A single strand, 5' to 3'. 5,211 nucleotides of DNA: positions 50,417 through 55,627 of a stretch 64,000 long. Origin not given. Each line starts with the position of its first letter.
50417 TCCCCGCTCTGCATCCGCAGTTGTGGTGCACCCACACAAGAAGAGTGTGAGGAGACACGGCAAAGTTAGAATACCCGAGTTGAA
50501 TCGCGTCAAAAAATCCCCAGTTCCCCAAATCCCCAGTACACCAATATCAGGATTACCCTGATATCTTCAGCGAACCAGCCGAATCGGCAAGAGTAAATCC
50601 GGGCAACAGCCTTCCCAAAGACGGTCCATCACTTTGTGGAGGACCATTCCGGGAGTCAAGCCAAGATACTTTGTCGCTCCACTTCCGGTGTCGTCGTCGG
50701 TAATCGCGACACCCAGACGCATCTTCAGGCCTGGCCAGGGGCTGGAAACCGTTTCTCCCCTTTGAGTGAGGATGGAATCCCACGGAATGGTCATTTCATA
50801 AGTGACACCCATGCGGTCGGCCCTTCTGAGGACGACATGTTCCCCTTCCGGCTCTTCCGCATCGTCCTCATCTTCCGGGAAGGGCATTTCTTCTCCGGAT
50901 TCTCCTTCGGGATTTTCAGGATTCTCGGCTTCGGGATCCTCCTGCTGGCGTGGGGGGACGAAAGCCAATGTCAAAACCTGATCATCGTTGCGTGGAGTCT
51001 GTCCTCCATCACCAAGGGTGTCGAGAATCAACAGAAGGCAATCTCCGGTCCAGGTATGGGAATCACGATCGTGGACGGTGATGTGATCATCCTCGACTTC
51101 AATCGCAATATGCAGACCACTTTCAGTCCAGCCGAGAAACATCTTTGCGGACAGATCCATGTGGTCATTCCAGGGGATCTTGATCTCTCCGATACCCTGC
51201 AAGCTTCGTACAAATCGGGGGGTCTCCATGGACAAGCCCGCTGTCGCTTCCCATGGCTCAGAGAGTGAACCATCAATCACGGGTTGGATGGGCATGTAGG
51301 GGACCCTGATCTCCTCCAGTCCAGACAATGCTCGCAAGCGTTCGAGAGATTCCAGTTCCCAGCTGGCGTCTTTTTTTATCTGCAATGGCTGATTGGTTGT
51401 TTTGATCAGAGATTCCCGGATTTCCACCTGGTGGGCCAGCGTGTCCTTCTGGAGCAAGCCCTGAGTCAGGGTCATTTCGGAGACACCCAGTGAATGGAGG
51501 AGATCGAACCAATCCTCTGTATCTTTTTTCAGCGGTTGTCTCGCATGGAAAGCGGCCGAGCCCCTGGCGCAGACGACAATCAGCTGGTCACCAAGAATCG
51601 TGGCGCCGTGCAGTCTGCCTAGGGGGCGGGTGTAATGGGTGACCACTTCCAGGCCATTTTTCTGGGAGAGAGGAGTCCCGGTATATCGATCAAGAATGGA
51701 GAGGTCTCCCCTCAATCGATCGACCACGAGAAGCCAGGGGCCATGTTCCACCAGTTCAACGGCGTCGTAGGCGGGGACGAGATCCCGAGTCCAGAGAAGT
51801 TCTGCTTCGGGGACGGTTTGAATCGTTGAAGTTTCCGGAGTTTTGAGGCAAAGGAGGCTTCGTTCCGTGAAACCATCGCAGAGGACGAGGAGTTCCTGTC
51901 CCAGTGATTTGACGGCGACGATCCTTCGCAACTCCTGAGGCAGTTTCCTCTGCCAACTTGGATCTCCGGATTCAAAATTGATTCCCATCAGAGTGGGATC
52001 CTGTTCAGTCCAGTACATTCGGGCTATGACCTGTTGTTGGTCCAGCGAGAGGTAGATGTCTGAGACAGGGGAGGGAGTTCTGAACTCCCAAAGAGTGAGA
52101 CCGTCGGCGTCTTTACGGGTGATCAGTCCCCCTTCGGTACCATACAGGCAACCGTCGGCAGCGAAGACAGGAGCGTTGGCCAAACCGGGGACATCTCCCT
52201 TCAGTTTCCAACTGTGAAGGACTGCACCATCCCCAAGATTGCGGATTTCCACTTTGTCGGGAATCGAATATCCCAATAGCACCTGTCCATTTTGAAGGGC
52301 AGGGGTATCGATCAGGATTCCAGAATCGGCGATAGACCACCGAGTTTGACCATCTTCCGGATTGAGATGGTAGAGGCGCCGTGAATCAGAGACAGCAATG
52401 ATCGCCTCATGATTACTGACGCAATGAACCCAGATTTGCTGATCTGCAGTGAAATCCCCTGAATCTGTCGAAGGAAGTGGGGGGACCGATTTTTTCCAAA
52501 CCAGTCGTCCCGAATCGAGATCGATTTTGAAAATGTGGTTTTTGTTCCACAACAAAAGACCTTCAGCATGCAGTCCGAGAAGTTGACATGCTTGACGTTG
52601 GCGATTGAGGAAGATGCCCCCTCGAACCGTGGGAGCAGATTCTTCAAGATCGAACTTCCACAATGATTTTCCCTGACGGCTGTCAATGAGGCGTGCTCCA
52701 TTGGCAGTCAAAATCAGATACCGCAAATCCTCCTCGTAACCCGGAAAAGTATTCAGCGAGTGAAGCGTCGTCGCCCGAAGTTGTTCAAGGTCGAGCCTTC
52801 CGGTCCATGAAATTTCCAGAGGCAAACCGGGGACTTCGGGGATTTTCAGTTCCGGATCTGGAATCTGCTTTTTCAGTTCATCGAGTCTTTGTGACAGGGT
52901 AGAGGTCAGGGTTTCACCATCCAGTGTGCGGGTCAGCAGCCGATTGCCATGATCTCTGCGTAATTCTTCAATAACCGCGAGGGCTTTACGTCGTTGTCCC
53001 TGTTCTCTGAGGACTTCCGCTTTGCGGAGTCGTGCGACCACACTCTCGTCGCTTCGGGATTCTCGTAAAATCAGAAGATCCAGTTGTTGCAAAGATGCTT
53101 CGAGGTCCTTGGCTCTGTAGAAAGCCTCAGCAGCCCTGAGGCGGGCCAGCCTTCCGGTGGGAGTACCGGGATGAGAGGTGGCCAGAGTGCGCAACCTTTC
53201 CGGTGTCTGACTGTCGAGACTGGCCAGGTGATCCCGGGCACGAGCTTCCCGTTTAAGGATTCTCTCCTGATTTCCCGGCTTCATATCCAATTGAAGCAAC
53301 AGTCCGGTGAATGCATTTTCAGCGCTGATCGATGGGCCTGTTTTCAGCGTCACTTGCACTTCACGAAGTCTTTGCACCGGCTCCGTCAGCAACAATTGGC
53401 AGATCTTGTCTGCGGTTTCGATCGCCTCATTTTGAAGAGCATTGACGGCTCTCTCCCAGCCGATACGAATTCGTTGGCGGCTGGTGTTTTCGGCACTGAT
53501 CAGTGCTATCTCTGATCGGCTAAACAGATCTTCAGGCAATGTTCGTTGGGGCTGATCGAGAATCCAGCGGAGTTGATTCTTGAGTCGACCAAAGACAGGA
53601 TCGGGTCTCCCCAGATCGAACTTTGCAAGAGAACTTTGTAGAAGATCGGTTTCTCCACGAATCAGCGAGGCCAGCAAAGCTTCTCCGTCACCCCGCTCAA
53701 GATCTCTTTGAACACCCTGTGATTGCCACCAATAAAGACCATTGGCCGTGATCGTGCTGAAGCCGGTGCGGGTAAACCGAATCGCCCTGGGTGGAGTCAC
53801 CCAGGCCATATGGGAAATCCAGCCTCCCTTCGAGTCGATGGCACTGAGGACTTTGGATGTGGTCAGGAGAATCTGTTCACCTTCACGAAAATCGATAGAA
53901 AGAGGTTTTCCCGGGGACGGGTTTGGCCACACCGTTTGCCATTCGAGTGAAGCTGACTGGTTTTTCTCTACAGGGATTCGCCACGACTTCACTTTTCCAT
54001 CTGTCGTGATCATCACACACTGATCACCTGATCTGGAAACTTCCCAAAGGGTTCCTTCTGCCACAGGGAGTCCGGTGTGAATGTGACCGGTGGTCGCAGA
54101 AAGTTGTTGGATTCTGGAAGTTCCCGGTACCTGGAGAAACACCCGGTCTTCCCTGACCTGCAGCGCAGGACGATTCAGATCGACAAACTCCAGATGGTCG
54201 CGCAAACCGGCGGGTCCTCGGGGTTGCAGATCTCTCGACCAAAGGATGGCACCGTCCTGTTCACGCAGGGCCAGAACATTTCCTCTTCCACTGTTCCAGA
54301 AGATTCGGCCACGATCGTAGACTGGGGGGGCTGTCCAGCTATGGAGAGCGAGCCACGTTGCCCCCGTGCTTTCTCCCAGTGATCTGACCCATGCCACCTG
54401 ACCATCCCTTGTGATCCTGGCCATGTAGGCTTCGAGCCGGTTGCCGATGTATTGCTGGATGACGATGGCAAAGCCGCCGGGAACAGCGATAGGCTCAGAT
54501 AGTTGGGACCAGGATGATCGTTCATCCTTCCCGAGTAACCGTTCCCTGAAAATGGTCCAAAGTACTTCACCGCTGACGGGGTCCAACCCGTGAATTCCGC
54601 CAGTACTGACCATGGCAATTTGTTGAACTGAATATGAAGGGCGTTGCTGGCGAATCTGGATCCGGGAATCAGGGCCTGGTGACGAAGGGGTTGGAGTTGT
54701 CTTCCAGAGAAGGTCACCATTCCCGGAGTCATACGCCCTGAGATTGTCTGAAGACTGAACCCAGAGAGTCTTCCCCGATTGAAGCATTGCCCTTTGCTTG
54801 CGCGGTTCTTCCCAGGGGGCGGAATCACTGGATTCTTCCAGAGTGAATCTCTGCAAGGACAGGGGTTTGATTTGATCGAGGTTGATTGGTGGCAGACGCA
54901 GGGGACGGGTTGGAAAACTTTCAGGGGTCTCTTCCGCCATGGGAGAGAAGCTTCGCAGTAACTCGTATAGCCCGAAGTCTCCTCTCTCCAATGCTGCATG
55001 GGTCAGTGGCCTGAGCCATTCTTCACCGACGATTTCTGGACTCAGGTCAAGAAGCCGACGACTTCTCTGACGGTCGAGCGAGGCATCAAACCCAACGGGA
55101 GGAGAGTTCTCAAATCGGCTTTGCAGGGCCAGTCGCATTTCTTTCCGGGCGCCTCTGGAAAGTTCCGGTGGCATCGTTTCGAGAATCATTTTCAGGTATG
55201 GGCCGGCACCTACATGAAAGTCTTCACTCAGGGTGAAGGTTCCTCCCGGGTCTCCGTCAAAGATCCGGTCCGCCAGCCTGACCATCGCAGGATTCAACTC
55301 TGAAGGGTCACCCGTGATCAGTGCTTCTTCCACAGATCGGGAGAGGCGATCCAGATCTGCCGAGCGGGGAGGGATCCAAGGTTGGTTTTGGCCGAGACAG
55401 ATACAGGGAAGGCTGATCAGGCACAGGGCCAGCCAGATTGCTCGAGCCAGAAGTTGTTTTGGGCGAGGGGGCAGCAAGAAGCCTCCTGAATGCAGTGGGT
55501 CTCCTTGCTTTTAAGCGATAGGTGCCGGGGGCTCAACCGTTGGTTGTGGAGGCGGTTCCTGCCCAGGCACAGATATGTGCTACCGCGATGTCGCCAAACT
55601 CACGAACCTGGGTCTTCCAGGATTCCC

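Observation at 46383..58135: Tightly packed co-directional cluster: FHA-GAF kinase, non-DNA-binding response regulator, 1636-aa propeller/TPR/CBM9-like protein, aromatic-Pro-repeat lipoprotein, and MlaE/F/D without MlaA/B/C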

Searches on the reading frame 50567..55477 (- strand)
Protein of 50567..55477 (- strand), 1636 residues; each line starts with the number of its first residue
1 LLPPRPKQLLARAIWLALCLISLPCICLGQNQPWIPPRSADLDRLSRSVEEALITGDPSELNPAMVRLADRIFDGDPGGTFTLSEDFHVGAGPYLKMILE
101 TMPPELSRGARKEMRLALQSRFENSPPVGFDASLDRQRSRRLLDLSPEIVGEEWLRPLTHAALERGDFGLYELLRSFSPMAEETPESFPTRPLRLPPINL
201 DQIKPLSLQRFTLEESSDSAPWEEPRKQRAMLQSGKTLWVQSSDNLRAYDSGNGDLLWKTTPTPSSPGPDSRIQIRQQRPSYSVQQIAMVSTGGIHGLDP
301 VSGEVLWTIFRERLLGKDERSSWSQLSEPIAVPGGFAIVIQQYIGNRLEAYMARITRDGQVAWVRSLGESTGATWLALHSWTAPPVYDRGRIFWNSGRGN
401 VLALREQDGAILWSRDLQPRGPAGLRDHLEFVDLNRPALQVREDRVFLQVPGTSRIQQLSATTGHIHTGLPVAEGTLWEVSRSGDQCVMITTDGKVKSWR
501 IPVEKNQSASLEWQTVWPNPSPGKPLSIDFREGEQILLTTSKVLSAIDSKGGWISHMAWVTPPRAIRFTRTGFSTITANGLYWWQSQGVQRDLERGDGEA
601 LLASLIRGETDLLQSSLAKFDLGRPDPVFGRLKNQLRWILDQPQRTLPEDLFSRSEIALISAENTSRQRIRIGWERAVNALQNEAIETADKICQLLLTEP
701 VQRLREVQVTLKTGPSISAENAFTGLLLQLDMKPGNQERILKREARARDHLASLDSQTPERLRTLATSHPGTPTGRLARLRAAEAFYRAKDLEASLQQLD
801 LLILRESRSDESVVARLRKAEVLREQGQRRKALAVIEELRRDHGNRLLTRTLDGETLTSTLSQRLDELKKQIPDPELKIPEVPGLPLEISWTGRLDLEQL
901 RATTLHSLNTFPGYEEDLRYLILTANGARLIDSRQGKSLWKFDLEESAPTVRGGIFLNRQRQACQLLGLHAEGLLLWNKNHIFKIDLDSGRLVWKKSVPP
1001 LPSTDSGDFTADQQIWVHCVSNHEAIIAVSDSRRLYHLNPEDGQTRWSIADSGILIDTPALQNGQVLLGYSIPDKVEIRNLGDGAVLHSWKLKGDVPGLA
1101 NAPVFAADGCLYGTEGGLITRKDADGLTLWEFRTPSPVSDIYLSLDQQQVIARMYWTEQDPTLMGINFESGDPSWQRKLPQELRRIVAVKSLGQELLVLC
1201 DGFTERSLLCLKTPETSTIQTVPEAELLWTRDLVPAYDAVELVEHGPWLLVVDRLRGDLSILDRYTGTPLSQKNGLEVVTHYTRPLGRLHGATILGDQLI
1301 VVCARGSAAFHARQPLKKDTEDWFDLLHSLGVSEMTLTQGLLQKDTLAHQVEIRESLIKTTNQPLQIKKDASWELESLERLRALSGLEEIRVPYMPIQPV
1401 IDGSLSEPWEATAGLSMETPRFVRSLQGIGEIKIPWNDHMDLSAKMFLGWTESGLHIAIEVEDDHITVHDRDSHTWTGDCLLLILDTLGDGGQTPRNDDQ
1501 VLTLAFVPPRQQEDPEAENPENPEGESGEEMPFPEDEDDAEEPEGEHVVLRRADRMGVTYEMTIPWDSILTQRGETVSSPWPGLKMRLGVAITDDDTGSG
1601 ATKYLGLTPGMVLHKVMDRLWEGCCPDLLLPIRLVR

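Call 4: search_protein_families(library=pfam, proteins=[window:50567-55477:-], max_evalue=0.01)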
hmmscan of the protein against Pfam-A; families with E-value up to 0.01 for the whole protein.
window:50567-55477:- (1636 aa): 6 families
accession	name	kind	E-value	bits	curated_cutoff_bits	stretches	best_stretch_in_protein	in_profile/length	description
PF13360.13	PQQ_2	-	4.6e-28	98.9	27.6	4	980-1268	3-228/233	Outer membrane protein assembly factor BamB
PF13570.13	Beta-prop_ACSF4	-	6.4e-10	39.4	133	1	981-1183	72-257/329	Beta-alanine-activating enzyme, beta-propeller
PF09976.15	TPR_21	-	5.6e-07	29.9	25.5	1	760-838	60-138/193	Tetratricopeptide repeat-like domain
PF25293.1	Beta-prop_EMC1_N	-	1e-05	25.8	34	0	228-309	67-145/219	EMC1 N-terminal beta-propeller domain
PF01011.28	PQQ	-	5.2e-05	22.6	26.7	0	360-421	28-89/595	Glucose/ethanol/alcohol dehydrogenase, beta-propeller domain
PF06452.16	CBM9_1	-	0.002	18.5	23.4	1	1436-1602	26-158/185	Carbohydrate family 9 binding domain-like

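Call 5: search_protein_families(library=ncbifam, proteins=[window:50567-55477:-], max_evalue=0.01)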
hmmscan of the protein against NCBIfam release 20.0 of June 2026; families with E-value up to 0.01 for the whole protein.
window:50567-55477:- (1636 aa): 2 families
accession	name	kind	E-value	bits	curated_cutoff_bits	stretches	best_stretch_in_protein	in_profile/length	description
NF008351.0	PRK11138.1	equivalog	1.3e-14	53.5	423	2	985-1180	84-285/394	outer membrane protein assembly factor BamB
TIGR03300.1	assembly_YfgL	equivalog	2e-13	49.8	285.2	2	982-1140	77-226/377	outer membrane protein assembly factor BamB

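Call 41: find_homologous_proteins(query=window:50567-55477:-, max_evalue=0.00001)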
Query window:50567-55477:- (1636 aa): 9 proteins with E <= 0.00001 among 8000 candidates.
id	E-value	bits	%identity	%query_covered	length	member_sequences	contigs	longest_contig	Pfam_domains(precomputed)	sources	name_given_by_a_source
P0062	0.0e+0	3747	100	100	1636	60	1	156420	PF09976.16,PF13360.14,PF13570.14,PF25293.2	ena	-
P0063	0.0e+0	3121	86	96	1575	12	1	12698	PF09976.16,PF13360.14,PF13570.14,PF25293.2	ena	-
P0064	0.0e+0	2602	71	97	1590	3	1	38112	PF09976.16,PF13360.14,PF13570.14,PF25293.2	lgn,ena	-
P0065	0.0e+0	2040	55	99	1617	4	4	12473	PF23727.2,PF07774.20,PF13360.14,PF13570.14,PF25293.2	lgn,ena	-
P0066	0.0e+0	1949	54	99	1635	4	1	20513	PF13360.14,PF13570.14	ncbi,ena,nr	ncbi:MAG: hypothetical protein CBC13_05610 [Planctomycetia bacterium TMED53]|nr:MAG: hypothetical pr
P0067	0.0e+0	1452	43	98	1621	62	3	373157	PF13360.14,PF13570.14,PF25293.2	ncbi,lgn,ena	-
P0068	0.0e+0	1097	37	98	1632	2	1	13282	PF01011.29,PF07774.20,PF13360.14,PF13570.14,PF25293.2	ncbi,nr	ncbi:MAG: PQQ-binding-like beta-propeller repeat protein [Planctomycetota bacterium]|nr:PQQ-binding-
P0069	0.0e+0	1064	37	98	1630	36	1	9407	PF01011.29,PF07774.20,PF13360.14,PF13570.14,PF25293.2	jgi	-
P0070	4.1e-44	168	25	50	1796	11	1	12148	PF01011.29,PF13360.14,PF06452.17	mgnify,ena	mgnify:CR=1 FL=1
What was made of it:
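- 50567..55477 (-): 1636-aa secreted protein: N-terminal propeller, TPR_21-like helical region, BamB-like PQQ_2 propeller, CBM9-like C-terminus with an acidic insert. A lineage-specific accessory. Only 9 homologues found, eight from the close marine lineage plus one distant relative (call 41).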

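Call 42: find_encoding_contigs(protein=P0062, flank=10000, max_places=1)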
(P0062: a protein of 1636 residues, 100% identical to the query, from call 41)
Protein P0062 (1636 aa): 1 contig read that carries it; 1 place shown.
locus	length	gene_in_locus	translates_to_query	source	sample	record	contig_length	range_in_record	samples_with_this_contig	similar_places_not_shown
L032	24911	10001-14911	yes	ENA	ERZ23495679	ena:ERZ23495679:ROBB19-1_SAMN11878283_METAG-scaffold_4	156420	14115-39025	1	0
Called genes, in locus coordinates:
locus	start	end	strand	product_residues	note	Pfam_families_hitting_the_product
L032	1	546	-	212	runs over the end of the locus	-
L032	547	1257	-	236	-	PF07963:N_methyl (weak)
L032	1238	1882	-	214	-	PF07963:N_methyl, PF08334:T2SSG (faint)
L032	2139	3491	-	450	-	PF00289:Biotin_carb_N, PF02222:ATP-grasp (weak), PF02786:CPSase_L_D2, PF07478:Dala_Dala_lig_C (weak), PF02785:Biotin_carb_C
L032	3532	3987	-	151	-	PF00364:Biotin_lipoyl, PF25984:BSH_YknX (faint)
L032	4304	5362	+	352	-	PF01479:S4, PF00849:PseudoU_synth_2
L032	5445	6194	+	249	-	PF01012:ETF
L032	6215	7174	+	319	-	PF01012:ETF, PF00766:ETF_alpha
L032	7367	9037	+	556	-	PF16697:Yop-YscD_cpl, PF00498:FHA, PF00512:HisKA, PF02518:HATPase_c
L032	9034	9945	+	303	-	PF00072:Response_reg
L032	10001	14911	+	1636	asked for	PF25293:Beta-prop_EMC1_N (faint), PF13360:PQQ_2, PF09976:TPR_21 (weak), PF13360:PQQ_2, PF13570:Beta-prop_ACSF4 (weak)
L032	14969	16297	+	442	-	-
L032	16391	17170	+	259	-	PF02405:MlaE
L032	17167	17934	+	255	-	PF00005:ABC_tran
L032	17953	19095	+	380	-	PF02470:MlaD, PF28544:Helical_needle (faint)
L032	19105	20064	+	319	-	PF01699:Na_Ca_ex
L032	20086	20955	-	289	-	PF01545:Cation_efflux, PF16916:ZT_dimer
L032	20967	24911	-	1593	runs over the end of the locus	PF21075:GDH_ACT1, PF21079:GDH_HM2 (weak), PF21077:GDH_ACT3, PF21078:GDH_HM3, PF05088:Bac_GDH_CD, PF21074:GDH_C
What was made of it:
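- Checked: The junctions are reproduced from the coordinates: a 4-nt overlap (kinase/regulator), then 55, 57 and 93 nt, ATGA (mlaF start at 48311, as also called in L032, call 42), 18 nt, and 9 nt to the antiporter.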

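Call 76: find_encoding_contigs(protein=P0070, flank=8000, max_places=2)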
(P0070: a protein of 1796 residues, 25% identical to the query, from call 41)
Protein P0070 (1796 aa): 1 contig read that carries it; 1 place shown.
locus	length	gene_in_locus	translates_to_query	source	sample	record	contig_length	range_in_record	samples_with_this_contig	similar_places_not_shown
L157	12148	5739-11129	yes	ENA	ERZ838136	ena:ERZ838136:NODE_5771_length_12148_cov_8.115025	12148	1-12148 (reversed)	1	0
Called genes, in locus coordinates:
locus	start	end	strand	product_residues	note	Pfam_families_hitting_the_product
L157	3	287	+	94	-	?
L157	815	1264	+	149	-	-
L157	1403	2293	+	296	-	PF01479:S4, PF00849:PseudoU_synth_2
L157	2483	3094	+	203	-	PF00512:HisKA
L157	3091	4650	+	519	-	PF00072:Response_reg, PF00512:HisKA, PF02518:HATPase_c, PF00072:Response_reg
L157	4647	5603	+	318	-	PF00072:Response_reg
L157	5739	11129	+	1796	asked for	PF13360:PQQ_2 (weak), PF01011:PQQ (faint), PF13360:PQQ_2 (weak), PF06452:CBM9_1 (weak)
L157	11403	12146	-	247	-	?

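Call 78: search_solved_structures(query=window:50567-55477:-, max_evalue=0.01)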
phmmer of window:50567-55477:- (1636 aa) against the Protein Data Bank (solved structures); distinct sequences matched with E-value up to 0.01: 21.
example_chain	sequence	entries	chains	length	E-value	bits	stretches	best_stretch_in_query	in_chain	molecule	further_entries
2yh3_A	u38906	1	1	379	1.8e-08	34.9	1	987-1116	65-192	LIPOPROTEIN YFGL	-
3q54_A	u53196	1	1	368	2.3e-08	34.6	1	987-1117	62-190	Outer membrane assembly lipoprotein YfgL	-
5ljo_B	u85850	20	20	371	2.3e-08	34.5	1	987-1117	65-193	Outer membrane protein assembly factor BamB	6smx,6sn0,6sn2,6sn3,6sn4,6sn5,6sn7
8spr_B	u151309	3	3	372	2.4e-08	34.5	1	987-1117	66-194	Outer membrane protein assembly factor BamB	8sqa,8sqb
28jl_B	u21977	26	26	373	2.4e-08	34.5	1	987-1117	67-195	Outer membrane protein assembly factor BamB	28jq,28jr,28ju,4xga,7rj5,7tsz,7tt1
5ayw_B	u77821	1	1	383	2.5e-08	34.5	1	987-1117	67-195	Outer membrane protein assembly factor BamB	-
3prw_A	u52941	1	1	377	2.5e-08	34.5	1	987-1117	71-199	Lipoprotein yfgL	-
7nri_B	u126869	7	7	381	2.6e-08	34.4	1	987-1117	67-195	Outer membrane protein assembly factor BamB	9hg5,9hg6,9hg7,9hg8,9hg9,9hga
3q7m_A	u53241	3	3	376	2.6e-08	34.4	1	987-1117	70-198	Lipoprotein yfgL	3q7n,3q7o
5d0o_B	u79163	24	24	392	2.8e-08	34.3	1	987-1117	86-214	Outer membrane protein assembly factor BamB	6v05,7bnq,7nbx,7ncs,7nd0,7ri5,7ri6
3p1l_A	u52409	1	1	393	2.9e-08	34.2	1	987-1117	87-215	Lipoprotein yfgL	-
6lyq_B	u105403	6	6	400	2.9e-08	34.2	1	986-1117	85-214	Outer membrane protein assembly factor BamB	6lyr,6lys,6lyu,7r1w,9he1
8adg_B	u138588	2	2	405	3.3e-08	34.1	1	987-1117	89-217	Outer membrane protein assembly factor BamB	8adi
8orr_AAA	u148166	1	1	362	1.1e-07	32.3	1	1029-1118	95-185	Outer membrane protein assembly factor BamB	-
4pk1_A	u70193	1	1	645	2.6e-07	31.1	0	987-1117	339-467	Chimera protein of Outer membrane protein assembly factors BamA and BamB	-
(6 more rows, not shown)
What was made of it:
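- Closest known: BamB. Same: The PQQ_2-type propeller at residues 987-1117 aligns to BamB structures (E about 2e-8, call 78).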

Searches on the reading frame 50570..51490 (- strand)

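Call 57: search_protein_families(library=pfam, proteins=[window:50570-51490:-], max_evalue=10)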
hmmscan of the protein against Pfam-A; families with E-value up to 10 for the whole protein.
window:50570-51490:- (307 aa): 1 family
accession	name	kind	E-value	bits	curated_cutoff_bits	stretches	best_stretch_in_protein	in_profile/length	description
PF06452.16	CBM9_1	-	4.9e-05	23.7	23.4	1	107-273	26-158/185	Carbohydrate family 9 binding domain-like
